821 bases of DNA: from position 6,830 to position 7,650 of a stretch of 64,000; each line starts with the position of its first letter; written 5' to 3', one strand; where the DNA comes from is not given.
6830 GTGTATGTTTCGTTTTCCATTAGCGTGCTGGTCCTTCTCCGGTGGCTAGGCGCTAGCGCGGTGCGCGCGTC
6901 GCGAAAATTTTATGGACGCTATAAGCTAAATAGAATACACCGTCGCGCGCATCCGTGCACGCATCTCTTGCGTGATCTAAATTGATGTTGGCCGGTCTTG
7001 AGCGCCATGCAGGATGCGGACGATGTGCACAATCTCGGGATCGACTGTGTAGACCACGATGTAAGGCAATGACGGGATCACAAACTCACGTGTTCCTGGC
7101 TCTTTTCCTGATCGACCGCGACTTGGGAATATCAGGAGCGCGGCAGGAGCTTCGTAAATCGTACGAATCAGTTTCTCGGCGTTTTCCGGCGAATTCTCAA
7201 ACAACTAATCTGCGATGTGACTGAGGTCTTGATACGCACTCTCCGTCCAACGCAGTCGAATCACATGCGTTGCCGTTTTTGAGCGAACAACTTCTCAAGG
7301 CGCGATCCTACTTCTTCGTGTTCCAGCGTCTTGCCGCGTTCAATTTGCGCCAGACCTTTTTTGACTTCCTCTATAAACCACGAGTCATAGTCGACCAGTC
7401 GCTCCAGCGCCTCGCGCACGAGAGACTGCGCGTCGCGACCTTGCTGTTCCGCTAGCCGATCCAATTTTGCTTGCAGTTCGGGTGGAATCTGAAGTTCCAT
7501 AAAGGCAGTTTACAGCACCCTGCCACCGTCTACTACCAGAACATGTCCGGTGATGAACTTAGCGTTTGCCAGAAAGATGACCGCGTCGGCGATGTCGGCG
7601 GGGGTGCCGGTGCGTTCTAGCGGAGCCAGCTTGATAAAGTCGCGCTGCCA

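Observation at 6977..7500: ParDE-like toxin-antitoxin pair in which the toxin carries an in-frame amber codon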

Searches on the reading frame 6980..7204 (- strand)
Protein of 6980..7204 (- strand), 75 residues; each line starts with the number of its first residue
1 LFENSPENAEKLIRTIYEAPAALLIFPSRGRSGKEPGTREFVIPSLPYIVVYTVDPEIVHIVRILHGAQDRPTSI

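Call 6: search_protein_families(library=pfam, proteins=[window:6980-7204:-], max_evalue=1)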
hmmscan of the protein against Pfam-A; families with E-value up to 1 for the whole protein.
seq(75 aa): 1 family
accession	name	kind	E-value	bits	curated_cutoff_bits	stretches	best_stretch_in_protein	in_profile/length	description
PF05016.21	ParE_toxin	-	7.8e-13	49.3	23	1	4-70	21-88/89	ParE toxin of type II toxin-antitoxin system, parDE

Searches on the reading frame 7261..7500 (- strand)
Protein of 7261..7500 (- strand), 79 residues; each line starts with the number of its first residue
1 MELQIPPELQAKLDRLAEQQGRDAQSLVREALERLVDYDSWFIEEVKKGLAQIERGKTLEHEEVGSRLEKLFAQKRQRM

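Call 6: search_protein_families(library=pfam, proteins=[window:7264-7500:-], max_evalue=1)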
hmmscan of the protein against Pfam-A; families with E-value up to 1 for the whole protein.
seq(79 aa): 5 families
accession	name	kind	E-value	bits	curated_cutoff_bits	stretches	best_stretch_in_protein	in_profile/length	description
PF20605.4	Antitox_RHH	-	0.0003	21.3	27.2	1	6-35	12-41/50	Antitoxin-like ribbon-helix-helix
PF01402.27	RHH_1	-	0.00094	19.5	20.5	1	3-37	4-38/39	Ribbon-helix-helix protein, copG family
PF22513.2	FitA-like_RHH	-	0.012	16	27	1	5-36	8-39/39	Antitoxin FitA-like, ribbon-helix-helix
PF24430.1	DUF7553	-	0.038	15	27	1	8-38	52-82/85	Family of unknown function (DUF7553)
PF15511.12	CENP-T_C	-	0.097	13.2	28.1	1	15-52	19-55/108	Centromere kinetochore component CENP-T histone fold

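Call 7: search_protein_families(library=ncbifam, proteins=[window:7264-7500:-], max_evalue=1)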
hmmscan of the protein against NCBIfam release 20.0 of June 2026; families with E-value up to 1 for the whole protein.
seq(79 aa): 5 families
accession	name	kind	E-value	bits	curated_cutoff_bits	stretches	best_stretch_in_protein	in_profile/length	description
NF048017.1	antitoxin_RelB_like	equivalog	1.3e-09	38.1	50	1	5-68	2-66/70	type II toxin-antitoxin system RelB family antitoxin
NF050811.1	RelB_ParD_antitoxin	subfamily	0.034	14.4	60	1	43-68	57-82/83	type II toxin-antitoxin system RelB/ParD family antitoxin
NF047399.1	BrnA_antitoxin_add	equivalog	0.059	13.5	60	1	2-33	36-67/70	type II toxin-antitoxin system BrnA family antitoxin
NF050103.1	TA_RelB_antitoxin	equivalog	0.066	13.3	50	1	37-64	16-41/45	type II toxin-antitoxin system RelB family antitoxin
NF053762.1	aCcr1_fam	equivalog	0.092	12.7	60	1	5-36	7-38/38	aCcr1 family cell cycle regulator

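Call 25: search_solved_structures(query=window:7264-7500:-, max_evalue=1, show_alignments=2)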
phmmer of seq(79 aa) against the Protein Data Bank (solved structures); distinct sequences matched with E-value up to 1: 4.
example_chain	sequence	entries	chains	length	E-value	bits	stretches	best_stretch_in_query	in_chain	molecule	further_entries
6xrw_B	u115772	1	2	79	2.5e-05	28.2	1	8-67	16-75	Ribbon-helix-helix protein, CopG family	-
4xdy_A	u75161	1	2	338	0.13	16.4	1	21-77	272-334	Ketol-acid reductoisomerase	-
9ndy_J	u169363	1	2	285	0.82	13.9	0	30-67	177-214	Wedge protein 1 (gp024)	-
7dni_A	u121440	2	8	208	0.84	13.8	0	14-43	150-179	Interferon-induced helicase C domain-containing protein 1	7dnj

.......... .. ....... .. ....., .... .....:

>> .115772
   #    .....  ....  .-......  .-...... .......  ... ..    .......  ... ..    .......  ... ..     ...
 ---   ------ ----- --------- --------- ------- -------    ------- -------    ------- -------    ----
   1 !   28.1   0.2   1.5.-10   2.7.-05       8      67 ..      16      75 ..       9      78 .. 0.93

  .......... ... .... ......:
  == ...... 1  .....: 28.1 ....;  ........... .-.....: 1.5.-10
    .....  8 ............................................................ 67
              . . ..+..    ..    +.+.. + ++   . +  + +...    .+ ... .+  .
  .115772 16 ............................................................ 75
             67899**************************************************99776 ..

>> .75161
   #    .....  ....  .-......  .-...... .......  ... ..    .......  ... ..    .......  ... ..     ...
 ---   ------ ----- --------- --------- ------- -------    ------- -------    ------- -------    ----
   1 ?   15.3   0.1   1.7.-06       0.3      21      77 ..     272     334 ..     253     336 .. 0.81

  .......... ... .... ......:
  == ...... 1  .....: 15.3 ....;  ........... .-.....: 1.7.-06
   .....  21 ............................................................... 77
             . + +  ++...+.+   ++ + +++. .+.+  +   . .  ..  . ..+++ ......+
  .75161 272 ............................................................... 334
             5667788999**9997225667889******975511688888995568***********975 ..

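Call 48: list_cluster_members(proteins=[P0002, window:7261-7500:-, window:4165-6849:-, window:7510-8268:-])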
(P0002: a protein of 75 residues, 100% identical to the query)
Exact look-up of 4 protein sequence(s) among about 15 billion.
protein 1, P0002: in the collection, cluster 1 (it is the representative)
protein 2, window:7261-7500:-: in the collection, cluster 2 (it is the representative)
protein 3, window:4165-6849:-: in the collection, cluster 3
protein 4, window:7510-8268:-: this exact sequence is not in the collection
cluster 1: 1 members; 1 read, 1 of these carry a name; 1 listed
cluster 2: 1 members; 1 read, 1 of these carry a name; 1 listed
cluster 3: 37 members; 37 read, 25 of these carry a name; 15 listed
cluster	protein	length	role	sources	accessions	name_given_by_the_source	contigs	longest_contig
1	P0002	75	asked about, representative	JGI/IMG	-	toxin ParE1/3/4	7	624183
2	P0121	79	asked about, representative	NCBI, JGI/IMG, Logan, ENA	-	predicted transcriptional regulator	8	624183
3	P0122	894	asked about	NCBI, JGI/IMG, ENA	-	pyruvate dehydrogenase E1 component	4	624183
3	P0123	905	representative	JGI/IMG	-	pyruvate dehydrogenase E1 component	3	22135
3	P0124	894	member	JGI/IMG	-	pyruvate dehydrogenase E1 component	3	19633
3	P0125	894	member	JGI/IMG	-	pyruvate dehydrogenase E1 component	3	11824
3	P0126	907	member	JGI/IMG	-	pyruvate dehydrogenase E1 component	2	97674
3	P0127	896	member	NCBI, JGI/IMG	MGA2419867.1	MAG: pyruvate dehydrogenase (acetyl-transferring), homodimeric type [Candidatus ... | pyruvate dehydrogenase E1 component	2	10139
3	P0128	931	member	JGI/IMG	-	pyruvate dehydrogenase E1 component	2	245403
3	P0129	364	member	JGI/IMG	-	pyruvate dehydrogenase E1 component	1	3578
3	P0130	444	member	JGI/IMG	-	pyruvate dehydrogenase E1 component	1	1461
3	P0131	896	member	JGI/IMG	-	pyruvate dehydrogenase E1 component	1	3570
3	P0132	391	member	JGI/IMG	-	pyruvate dehydrogenase E1 component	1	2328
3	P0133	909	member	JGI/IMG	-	pyruvate dehydrogenase E1 component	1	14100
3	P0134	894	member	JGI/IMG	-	pyruvate dehydrogenase E1 component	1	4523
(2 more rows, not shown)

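Call 49: find_encoding_contigs(protein=P0124, flank=3000, max_places=3)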
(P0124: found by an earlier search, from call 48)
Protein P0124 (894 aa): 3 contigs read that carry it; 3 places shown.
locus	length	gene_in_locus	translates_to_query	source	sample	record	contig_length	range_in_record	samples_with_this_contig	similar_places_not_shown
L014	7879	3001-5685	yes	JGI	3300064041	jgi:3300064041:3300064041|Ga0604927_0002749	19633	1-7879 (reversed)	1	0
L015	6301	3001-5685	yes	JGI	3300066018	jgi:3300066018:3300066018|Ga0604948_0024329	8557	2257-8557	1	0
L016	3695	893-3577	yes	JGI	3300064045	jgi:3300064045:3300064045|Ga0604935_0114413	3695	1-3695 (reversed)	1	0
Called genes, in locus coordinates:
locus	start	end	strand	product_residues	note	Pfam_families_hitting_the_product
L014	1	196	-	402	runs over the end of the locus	PF01435:Peptidase_M48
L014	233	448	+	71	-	-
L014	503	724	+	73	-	-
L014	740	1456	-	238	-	PF02585:PIG-L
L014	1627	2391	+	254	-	PF00106:adh_short, PF08659:KR (weak), PF13561:adh_short_C2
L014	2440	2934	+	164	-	-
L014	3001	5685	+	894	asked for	PF28598:PDH_E1_N, PF00456:Transketolase_N, PF17831:PDH_E1_M, PF22613:Transketolase_C_1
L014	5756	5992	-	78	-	-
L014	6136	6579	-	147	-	PF00293:NUDIX, PF14815:NUDIX_4, PF22327:Nudt16-like (weak)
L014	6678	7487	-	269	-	PF01497:Peripla_BP_2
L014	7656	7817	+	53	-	-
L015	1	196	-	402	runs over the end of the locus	PF01435:Peptidase_M48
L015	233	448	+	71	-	-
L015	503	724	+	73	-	-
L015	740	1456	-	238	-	PF02585:PIG-L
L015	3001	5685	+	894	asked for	PF28598:PDH_E1_N, PF00456:Transketolase_N, PF17831:PDH_E1_M, PF22613:Transketolase_C_1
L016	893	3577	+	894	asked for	PF28598:PDH_E1_N, PF00456:Transketolase_N, PF17831:PDH_E1_M, PF22613:Transketolase_C_1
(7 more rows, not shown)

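Call 50: find_encoding_contigs(protein=P0126, flank=3000, max_places=3)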
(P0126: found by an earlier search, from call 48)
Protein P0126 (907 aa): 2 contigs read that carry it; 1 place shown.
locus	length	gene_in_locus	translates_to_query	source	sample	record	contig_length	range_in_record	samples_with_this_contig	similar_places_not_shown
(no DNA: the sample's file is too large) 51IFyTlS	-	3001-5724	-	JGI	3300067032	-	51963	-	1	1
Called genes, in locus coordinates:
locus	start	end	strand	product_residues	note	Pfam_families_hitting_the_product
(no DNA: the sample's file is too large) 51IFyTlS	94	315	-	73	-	-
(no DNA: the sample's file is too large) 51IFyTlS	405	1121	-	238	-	PF02585:PIG-L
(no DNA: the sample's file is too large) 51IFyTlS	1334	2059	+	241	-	PF00106:adh_short, PF08659:KR, PF13561:adh_short_C2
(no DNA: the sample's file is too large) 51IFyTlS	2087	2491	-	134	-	PF01850:PIN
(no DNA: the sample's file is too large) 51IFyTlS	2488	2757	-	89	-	PF01402:RHH_1 (weak)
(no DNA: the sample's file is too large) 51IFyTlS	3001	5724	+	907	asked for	PF28598:PDH_E1_N, PF00456:Transketolase_N, PF17831:PDH_E1_M, PF22613:Transketolase_C_1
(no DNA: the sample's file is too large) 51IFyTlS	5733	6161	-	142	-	PF00293:NUDIX, PF14815:NUDIX_4, PF22327:Nudt16-like (weak)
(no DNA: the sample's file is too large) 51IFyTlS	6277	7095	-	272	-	PF01497:Peripla_BP_2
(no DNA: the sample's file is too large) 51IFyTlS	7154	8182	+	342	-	PF08240:ADH_N, PF00107:ADH_zinc_N, PF13602:ADH_zinc_N_2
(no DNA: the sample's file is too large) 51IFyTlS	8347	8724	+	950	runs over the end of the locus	PF13620:CarboxypepD_reg, PF13715:CarbopepD_reg_2 (weak), PF01433:Peptidase_M1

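Call 51: find_encoding_contigs(protein=P0128, flank=3000, max_places=3)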
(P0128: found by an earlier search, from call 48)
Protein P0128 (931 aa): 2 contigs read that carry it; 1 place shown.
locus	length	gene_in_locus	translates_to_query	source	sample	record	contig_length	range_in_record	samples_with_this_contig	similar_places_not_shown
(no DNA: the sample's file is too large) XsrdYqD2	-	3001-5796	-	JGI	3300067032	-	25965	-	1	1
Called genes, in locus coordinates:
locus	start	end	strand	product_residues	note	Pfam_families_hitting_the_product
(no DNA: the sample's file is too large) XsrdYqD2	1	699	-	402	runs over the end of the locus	PF01435:Peptidase_M48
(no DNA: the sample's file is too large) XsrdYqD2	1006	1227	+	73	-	-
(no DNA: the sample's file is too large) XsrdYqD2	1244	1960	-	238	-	PF02585:PIG-L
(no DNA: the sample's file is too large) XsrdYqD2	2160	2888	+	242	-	PF00106:adh_short, PF08659:KR, PF13561:adh_short_C2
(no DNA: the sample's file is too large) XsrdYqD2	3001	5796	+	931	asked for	PF28598:PDH_E1_N, PF00456:Transketolase_N, PF17831:PDH_E1_M, PF22613:Transketolase_C_1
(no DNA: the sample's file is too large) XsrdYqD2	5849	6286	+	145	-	PF06940:DUF1287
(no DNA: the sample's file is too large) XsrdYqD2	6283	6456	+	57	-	PF06940:DUF1287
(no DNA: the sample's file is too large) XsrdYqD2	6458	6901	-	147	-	PF00293:NUDIX, PF14815:NUDIX_4, PF22327:Nudt16-like (weak)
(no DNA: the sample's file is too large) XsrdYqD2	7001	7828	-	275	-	PF01497:Peripla_BP_2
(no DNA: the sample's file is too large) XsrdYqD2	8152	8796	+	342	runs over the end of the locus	PF08240:ADH_N, PF00107:ADH_zinc_N, PF13602:ADH_zinc_N_2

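Call 59: find_homologous_proteins(query=window:7264-7500:-, max_evalue=0.00001)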
Query seq(79 aa) (79 aa): 159 proteins with E <= 0.00001 among 164 candidates; the best 120 are listed.
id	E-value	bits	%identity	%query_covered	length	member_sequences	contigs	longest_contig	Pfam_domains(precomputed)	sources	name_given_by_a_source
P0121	1.0e-41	158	100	100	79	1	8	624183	-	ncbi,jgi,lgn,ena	jgi:predicted transcriptional regulator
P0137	8.0e-41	155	99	100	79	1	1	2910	-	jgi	jgi:predicted transcriptional regulator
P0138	8.7e-33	129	81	100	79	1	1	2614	-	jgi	jgi:predicted transcriptional regulator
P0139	5.7e-30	120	78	97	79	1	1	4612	-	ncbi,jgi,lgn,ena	jgi:predicted transcriptional regulator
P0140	1.8e-29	119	73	100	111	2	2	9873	-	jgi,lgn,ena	-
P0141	6.3e-29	117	72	99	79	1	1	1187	-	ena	-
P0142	6.3e-29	117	72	99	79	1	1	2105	-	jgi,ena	-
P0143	8.2e-29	117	74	96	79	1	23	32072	-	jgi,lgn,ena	jgi:predicted transcriptional regulator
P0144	1.0e-28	116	72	99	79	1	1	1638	-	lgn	-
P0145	1.1e-28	116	73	99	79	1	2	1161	-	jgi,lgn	jgi:predicted transcriptional regulator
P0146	1.1e-28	116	72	99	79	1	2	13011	-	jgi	jgi:predicted transcriptional regulator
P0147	1.3e-28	116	72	99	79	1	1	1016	-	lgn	-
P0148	1.4e-28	116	75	95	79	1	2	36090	-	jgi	jgi:predicted transcriptional regulator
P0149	1.5e-28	116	72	96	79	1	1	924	-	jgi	jgi:predicted transcriptional regulator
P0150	1.5e-28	116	72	96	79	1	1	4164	-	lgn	-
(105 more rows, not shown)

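Call 62: search_protein_families(library=pfam, proteins=[L014:2440-2934:+], max_evalue=0.001)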
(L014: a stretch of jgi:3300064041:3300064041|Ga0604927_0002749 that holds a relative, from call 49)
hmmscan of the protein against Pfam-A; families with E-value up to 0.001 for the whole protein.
L014:2440-2934:+ (164 aa): 0 families
